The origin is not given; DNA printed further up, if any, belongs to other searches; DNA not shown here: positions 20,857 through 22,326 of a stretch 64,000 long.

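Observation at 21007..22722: Convergent pair of eukaryote-like ankyrin proteins: a zincin metalloprotease-ANK fusion and an ANK lipoprotein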

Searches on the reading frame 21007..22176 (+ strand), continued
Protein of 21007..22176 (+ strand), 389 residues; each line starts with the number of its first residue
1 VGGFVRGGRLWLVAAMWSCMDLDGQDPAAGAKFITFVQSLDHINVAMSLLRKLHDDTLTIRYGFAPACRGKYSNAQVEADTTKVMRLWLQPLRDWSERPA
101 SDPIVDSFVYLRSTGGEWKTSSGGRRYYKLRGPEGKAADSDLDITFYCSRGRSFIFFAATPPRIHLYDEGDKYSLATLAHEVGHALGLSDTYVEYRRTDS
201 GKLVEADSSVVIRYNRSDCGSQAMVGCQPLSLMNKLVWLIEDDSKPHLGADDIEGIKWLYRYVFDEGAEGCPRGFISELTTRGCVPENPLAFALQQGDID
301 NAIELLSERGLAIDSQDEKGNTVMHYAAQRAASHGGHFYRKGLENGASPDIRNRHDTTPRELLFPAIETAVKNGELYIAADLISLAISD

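Call 24: search_solved_structures(query=A2, max_evalue=1, show_alignments=2)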
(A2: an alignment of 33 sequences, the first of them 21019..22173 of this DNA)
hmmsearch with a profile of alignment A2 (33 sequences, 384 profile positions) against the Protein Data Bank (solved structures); distinct sequences matched with E-value up to 1: 583 (the best 60 are shown).
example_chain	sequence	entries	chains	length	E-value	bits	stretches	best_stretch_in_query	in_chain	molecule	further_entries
4rlv_A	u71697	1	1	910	8.2e-37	130.2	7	284-361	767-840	Ankyrin-1, Ankyrin-2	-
7tw3_G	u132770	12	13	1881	3.5e-29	105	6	283-366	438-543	Ankyrin-1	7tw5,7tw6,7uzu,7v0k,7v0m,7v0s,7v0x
5y4d_A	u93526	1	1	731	2.5e-27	99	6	293-360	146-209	Ankyrin-1,Ankyrin-2,Ankyrin-2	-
5vkq_A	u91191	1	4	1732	1.3e-25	93.3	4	283-367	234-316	No mechanoreceptor potential C isoform L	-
9jxq_C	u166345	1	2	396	2.5e-25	92.4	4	278-354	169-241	Kinase D-interacting substrate of 220 kDa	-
7ptx_A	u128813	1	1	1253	4.9e-25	91.4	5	284-325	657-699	Alpha-latrocrustotoxin-Lt1a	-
5leb_A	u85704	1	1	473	9.5e-25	90.5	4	286-357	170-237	DDD_D12_06_D12_06_D12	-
5le2_A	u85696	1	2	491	3.1e-24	88.8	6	284-364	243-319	DDD_D12_15_D12_15_D12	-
9m8n_A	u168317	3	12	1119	1.8e-23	86.3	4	268-355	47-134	Transient receptor potential cation channel subfamily A member 1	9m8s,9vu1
9moe_A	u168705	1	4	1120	1.8e-23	86.3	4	268-355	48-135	Transient receptor potential cation channel subfamily A member 1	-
6v9v_A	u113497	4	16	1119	1.8e-23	86.2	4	268-355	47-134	Transient receptor potential cation channel subfamily A member 1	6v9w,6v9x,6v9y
6pqq_A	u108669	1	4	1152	2.1e-23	86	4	268-355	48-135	Transient receptor potential cation channel subfamily A member 1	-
6pqo_D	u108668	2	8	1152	2.3e-23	85.9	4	268-355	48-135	Transient receptor potential cation channel subfamily A member 1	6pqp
9goa_A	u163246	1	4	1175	4.4e-23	85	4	283-328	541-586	Alpha-latrotoxin-Lt1a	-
7or0_A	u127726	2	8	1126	5.2e-23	84.7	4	269-351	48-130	Transient receptor potential cation channel subfamily A member 1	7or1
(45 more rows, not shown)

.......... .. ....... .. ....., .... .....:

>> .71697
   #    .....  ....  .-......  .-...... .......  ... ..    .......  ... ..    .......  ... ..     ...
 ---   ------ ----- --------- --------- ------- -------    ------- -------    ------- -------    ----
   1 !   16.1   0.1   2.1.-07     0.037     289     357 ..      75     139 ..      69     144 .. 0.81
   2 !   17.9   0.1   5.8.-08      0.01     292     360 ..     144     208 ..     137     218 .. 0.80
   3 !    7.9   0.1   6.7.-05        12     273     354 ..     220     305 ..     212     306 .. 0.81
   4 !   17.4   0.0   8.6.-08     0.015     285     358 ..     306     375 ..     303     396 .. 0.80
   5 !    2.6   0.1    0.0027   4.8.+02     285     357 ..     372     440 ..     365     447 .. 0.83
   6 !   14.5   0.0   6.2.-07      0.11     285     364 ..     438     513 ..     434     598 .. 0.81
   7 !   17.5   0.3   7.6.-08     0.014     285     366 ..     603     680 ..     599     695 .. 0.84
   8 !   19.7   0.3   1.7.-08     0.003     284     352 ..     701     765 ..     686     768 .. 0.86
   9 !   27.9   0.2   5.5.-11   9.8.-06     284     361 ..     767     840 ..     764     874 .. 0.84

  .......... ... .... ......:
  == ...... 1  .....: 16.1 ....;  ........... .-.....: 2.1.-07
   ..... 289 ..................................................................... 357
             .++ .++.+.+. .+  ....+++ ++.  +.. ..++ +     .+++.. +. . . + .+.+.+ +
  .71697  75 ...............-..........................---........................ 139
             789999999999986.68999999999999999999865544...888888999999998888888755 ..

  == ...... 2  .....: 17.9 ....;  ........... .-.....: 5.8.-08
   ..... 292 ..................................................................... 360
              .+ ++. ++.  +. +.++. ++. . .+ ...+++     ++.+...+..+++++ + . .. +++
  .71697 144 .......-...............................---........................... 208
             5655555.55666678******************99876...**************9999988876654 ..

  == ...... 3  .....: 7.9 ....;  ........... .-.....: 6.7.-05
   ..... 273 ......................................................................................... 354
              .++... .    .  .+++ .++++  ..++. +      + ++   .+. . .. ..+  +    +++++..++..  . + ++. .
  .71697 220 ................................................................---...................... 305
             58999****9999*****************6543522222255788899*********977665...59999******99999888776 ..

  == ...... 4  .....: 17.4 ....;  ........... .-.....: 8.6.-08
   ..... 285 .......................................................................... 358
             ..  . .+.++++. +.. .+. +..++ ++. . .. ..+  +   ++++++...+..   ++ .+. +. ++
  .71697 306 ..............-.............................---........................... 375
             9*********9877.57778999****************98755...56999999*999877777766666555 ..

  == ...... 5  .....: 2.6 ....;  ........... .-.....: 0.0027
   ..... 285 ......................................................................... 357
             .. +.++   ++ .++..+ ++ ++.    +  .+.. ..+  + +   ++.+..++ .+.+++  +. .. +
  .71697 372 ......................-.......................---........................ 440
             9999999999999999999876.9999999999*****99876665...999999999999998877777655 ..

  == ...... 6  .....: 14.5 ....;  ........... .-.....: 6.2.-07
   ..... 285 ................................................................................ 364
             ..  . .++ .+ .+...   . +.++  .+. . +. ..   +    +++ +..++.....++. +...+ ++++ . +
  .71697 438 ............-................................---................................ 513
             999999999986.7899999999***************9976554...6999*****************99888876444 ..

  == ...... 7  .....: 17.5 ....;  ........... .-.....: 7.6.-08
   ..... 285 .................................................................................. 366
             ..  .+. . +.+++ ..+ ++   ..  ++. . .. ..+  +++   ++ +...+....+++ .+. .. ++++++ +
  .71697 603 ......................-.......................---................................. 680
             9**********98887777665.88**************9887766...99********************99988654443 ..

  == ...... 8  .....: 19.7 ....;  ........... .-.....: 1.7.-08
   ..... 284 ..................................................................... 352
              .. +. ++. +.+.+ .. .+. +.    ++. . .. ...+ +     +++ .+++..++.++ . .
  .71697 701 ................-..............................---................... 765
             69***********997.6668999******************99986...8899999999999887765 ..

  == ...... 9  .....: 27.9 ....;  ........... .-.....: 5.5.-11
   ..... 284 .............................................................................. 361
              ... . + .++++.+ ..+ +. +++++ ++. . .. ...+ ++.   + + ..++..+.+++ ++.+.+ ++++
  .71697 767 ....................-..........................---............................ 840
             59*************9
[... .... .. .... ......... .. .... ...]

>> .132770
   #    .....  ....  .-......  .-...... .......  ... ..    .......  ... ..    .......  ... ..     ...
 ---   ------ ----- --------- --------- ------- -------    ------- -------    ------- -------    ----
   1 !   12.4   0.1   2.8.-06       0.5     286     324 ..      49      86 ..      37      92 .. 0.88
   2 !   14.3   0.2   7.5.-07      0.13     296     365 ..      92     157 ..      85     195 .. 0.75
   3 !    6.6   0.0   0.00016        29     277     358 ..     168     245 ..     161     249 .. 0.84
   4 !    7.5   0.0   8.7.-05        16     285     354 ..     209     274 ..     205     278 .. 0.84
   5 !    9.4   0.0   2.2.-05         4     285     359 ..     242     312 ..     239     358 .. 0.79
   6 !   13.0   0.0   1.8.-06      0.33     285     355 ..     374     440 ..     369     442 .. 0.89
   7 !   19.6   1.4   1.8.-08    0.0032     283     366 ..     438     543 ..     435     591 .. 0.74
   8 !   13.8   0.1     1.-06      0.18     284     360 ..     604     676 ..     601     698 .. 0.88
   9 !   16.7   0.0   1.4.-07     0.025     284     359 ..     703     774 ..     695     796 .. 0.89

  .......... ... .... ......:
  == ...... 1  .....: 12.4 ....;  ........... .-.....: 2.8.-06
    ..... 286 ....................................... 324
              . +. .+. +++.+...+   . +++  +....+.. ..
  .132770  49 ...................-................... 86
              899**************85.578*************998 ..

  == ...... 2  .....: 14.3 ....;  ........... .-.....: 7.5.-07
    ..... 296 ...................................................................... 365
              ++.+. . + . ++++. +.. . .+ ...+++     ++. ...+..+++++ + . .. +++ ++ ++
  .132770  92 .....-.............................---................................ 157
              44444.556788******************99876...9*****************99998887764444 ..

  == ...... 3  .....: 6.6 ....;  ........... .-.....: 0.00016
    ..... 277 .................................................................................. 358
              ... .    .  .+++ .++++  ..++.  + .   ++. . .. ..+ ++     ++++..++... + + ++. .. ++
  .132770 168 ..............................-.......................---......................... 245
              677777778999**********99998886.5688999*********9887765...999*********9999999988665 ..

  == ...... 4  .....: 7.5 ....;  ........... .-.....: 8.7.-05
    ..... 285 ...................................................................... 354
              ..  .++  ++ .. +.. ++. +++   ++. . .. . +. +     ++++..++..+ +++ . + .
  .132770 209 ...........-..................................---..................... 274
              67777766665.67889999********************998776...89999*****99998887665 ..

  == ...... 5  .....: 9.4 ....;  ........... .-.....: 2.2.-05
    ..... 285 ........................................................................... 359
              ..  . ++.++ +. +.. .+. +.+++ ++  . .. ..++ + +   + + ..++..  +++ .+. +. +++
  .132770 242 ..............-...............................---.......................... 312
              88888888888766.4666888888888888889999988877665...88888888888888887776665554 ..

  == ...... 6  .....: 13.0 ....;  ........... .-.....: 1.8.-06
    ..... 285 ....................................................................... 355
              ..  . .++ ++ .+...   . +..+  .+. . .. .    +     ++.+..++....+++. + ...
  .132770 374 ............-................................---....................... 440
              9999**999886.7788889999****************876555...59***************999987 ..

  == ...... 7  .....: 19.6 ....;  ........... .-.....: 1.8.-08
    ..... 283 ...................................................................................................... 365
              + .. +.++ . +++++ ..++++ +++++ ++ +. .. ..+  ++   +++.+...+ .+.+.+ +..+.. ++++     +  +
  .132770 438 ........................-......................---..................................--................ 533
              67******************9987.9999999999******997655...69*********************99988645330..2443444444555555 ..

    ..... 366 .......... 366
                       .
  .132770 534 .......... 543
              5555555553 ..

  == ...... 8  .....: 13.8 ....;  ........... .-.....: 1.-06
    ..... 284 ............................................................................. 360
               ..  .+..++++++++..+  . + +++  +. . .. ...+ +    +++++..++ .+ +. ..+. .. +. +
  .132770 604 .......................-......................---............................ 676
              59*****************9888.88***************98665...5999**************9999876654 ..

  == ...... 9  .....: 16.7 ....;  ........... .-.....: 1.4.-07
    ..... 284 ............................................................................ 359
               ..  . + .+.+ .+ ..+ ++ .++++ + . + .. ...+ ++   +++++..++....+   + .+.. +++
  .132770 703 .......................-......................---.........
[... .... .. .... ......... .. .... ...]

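Call 27: predict_structure(alignment_id=A2)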
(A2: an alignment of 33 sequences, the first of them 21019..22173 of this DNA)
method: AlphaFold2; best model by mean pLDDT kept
length: 385 residues; sequences in the alignment: 33
mean_pLDDT: 78.5   pTM: 0.75
mean pLDDT of the five models: 78.5, 74.4, 73.3, 72.3, 71.2
residues with pLDDT >= 90: 140; 70-90: 135; 50-70: 71; < 50: 39
segments of 3 or more residues with pLDDT < 50: 7-31, 203-211
pLDDT, mean of each block of 10 residues (from residue 1): 49 30 38 57 84 96 90 97 95 90 95 83 82 84 91 88 89 91 77 70 47 55 62 55 80 85 69 68 80 79 91 94 83 89 96 96 88 89 80
secondary structure, 60 per line:
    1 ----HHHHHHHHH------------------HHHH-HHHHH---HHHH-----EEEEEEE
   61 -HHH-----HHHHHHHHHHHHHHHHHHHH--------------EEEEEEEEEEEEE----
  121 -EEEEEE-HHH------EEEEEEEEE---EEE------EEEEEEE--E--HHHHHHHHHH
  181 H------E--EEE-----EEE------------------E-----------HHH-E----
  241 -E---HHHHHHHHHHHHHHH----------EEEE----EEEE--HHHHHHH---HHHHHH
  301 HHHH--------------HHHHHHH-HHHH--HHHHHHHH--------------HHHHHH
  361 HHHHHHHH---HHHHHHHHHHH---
elements in order: H5-13 H32-35 H37-41 H45-48 E54-60 H70-89 E104-116 E122-127 E138-146 E150-152 E159-165 H171-181 E191-193 E199-201 H246-260 E271-274 E279-282 H285-291 H295-304 H319-325 H327-330 H333-340 H355-368 H372-382

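Call 38: search_protein_representatives(alignment_id=A1)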
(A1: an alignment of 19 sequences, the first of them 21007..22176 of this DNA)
Query: 19 sequences, 375 profile positions. Proteins with E-value up to 0.001 (for the whole library): 55212; up to 1e-10: 7860; up to 1e-30: 291. The best 150 are listed.
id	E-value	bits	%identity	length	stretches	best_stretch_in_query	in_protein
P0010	1.1e-178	610.3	-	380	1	1-375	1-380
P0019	7.4e-114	397.0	-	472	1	6-372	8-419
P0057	3.8e-92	325.5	-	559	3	5-349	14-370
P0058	3.7e-91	322.3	-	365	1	6-349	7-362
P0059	4.4e-90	318.7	-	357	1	8-373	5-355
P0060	3.3e-88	312.6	-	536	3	9-348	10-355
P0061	1.3e-86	307.3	-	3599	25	263-346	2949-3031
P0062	2.3e-85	303.2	-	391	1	15-372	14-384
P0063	1.7e-79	283.9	-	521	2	6-348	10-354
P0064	2.8e-79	283.2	-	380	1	6-349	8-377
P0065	1.1e-74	268.1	-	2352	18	275-352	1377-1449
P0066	1.1e-74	268.1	-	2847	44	274-345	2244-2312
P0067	2.2e-74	267.1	-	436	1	1-347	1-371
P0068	2.5e-74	266.9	-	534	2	5-348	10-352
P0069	7.2e-73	262.1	-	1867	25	266-320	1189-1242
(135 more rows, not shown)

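Call 60: fold_search(model_id=the predicted structure, library=pdb)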
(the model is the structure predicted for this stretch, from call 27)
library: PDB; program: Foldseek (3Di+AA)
matches with E <= 10: 1238; with E <= 0.001: 434
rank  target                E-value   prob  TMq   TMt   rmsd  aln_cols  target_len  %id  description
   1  5y4f_B                1.1e-05  1.00  0.18  0.17  10.2       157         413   20  Crystal Structure of AnkB Ankyrin Repeats R13-24 in complex with autoinhibition segment AI-c (released 2017-09-13)
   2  4o60_B                1.7e-05  1.00  0.19  0.30   9.1       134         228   25  Structure of ankyrin repeat protein (released 2015-03-25)
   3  5le7_C                1.8e-05  1.00  0.19  0.23   8.7       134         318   20  Crystal structure of DARPin-DARPin rigid fusion, variant DD_D12_13_D12 (released 2017-08-02)
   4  9gtk_H                2.0e-05  1.00  0.19  0.40   5.9       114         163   25  KRAS in complex with DARPin 784_F5 (released 2025-06-25)
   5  3v2x_A                2.0e-05  1.00  0.19  0.38  11.3       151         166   20  Crystal Structure of the Peptide Bound Complex of the Ankyrin Repeat Domains of Human ANKRA2 (released 2012-04-04)
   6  1n0r                  2.1e-05  1.00  0.19  0.47   5.2       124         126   22  4ANK: A designed ankyrin repeat protein with four identical consensus repeats (released 2003-01-28)
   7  5y4f_A                2.3e-05  1.00  0.18  0.16  10.4       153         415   20  Crystal Structure of AnkB Ankyrin Repeats R13-24 in complex with autoinhibition segment AI-c (released 2017-09-13)
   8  9gtk_B                2.4e-05  1.00  0.19  0.40   6.0       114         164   25  KRAS in complex with DARPin 784_F5 (released 2025-06-25)
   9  9gtk_I                2.5e-05  1.00  0.19  0.41   5.8       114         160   24  KRAS in complex with DARPin 784_F5 (released 2025-06-25)
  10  5oov_A                2.5e-05  1.00  0.19  0.42   9.5       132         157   18  Designed Ankyrin Repeat Protein (DARPin) ETVD-1 in complex with Lysozyme (released 2018-08-29)
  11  4j8y                  2.5e-05  1.00  0.19  0.40   9.9       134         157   19  E3_5 DARPin D77S mutant (released 2013-08-14)
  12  4qqi_A                2.7e-05  1.00  0.19  0.36   9.5       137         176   20  Crystal structure of ANKRA2-RFX7 complex (released 2014-09-03)
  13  5ma9_A                3.6e-05  1.00  0.19  0.24   9.0       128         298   22  GFP-binding DARPin fusion gc_R11 (released 2017-11-08)
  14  5le7_B                3.6e-05  1.00  0.18  0.22   9.9       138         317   20  Crystal structure of DARPin-DARPin rigid fusion, variant DD_D12_13_D12 (released 2017-08-02)
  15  4qfv_C                3.8e-05  1.00  0.19  0.30  11.2       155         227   22  Crystal structure of a unique ankyrin (released 2015-05-06)
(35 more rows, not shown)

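Call 63: list_cluster_members(proteins=[P0001, P0036, P0003])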
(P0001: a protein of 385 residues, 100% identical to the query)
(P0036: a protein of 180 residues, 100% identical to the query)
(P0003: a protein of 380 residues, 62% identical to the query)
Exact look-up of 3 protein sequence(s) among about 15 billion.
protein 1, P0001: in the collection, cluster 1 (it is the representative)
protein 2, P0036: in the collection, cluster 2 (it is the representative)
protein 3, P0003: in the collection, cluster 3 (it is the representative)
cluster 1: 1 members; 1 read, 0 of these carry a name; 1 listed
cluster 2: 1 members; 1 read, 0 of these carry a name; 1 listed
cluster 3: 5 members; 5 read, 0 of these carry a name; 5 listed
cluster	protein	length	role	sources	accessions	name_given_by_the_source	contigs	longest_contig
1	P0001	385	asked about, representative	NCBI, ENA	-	-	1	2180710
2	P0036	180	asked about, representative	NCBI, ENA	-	-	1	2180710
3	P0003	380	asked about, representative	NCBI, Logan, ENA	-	-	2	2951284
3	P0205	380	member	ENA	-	-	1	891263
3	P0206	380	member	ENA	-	-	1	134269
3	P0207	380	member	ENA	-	-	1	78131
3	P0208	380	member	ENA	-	-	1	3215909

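Call 83: search_protein_families(library=ncbifam, proteins=[P0019, P0018, P0020, P0028], max_evalue=0.01)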
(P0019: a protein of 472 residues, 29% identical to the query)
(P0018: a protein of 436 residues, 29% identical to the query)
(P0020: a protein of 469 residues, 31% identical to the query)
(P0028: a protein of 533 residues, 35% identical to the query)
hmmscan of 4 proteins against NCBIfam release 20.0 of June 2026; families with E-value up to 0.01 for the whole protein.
P0019 (472 aa): 1 family
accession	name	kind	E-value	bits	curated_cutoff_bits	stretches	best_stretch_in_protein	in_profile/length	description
NF043022.1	T4SS_AnkG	equivalog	0.00029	19.7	500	1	328-406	369-446/455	Dot/Icm T4SS effector AnkG/AnkZ/LegA7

P0018 (436 aa): 2 families
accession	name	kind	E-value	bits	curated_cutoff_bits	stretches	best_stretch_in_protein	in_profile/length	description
TIGR03296.1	M6dom_TIGR03296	domain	0.0023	17.9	110.8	1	191-211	165-186/286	M6 family metalloprotease domain-containing protein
NF043022.1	T4SS_AnkG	equivalog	0.0097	14.7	500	0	301-364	368-432/455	Dot/Icm T4SS effector AnkG/AnkZ/LegA7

P0020 (469 aa): 2 families
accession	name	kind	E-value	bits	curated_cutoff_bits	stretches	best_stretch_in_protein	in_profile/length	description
TIGR03296.1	M6dom_TIGR03296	domain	0.0017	18.3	110.8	1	206-240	156-191/286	M6 family metalloprotease domain-containing protein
NF038122.1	metallo_LGF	subfamily_domain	0.007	16.4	80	0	204-241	132-169/274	NF038122 family metalloprotease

P0028 (533 aa): 10 families
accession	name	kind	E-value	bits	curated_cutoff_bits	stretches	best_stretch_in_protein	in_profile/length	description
NF043022.1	T4SS_AnkG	equivalog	3.7e-19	68.8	500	2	396-496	312-412/455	Dot/Icm T4SS effector AnkG/AnkZ/LegA7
NF043029.1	T4SS_AnkY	equivalog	6.9e-14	51.2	600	2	408-498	412-506/543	Dot/Icm T4SS effector AnkY/LegA9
NF041931.2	MzaA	equivalog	2.4e-10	39.9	800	2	280-358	7-80/726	MZA anti-phage system associated sigma-70 family RNA polymerase sigma factor MzaA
NF043023.1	T4SS_AnkH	equivalog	3.2e-09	36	600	1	410-473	28-89/467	Dot/Icm T4SS effector AnkH/LegA3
NF043027.1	T4SS_AnkQ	equivalog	3.8e-09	35.7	700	1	287-350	343-401/496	Dot/Icm T4SS effector AnkQ/LegA10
NF043028.1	T4SS_AnkX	equivalog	5e-08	31.6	1400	1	413-502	384-477/938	Dot/Icm T4SS effector AnkN/AnkX/LegA8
NF043021.1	T4SS_AnkF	equivalog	1.4e-07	30.2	1000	1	373-499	519-635/917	Dot/Icm T4SS effector AnkF/LegA14/Ceg31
NF043019.1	T4SS_AnkC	equivalog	0.00091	18.2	450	0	311-479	82-231/459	Dot/Icm T4SS effector AnkC/LegA12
TIGR00870.1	trp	subfamily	0.0012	17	498.75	0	388-469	32-103/747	transient-receptor-potential calcium channel protein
TIGR03296.1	M6dom_TIGR03296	domain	0.0015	18.4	110.8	1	169-222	166-221/286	M6 family metalloprotease domain-containing protein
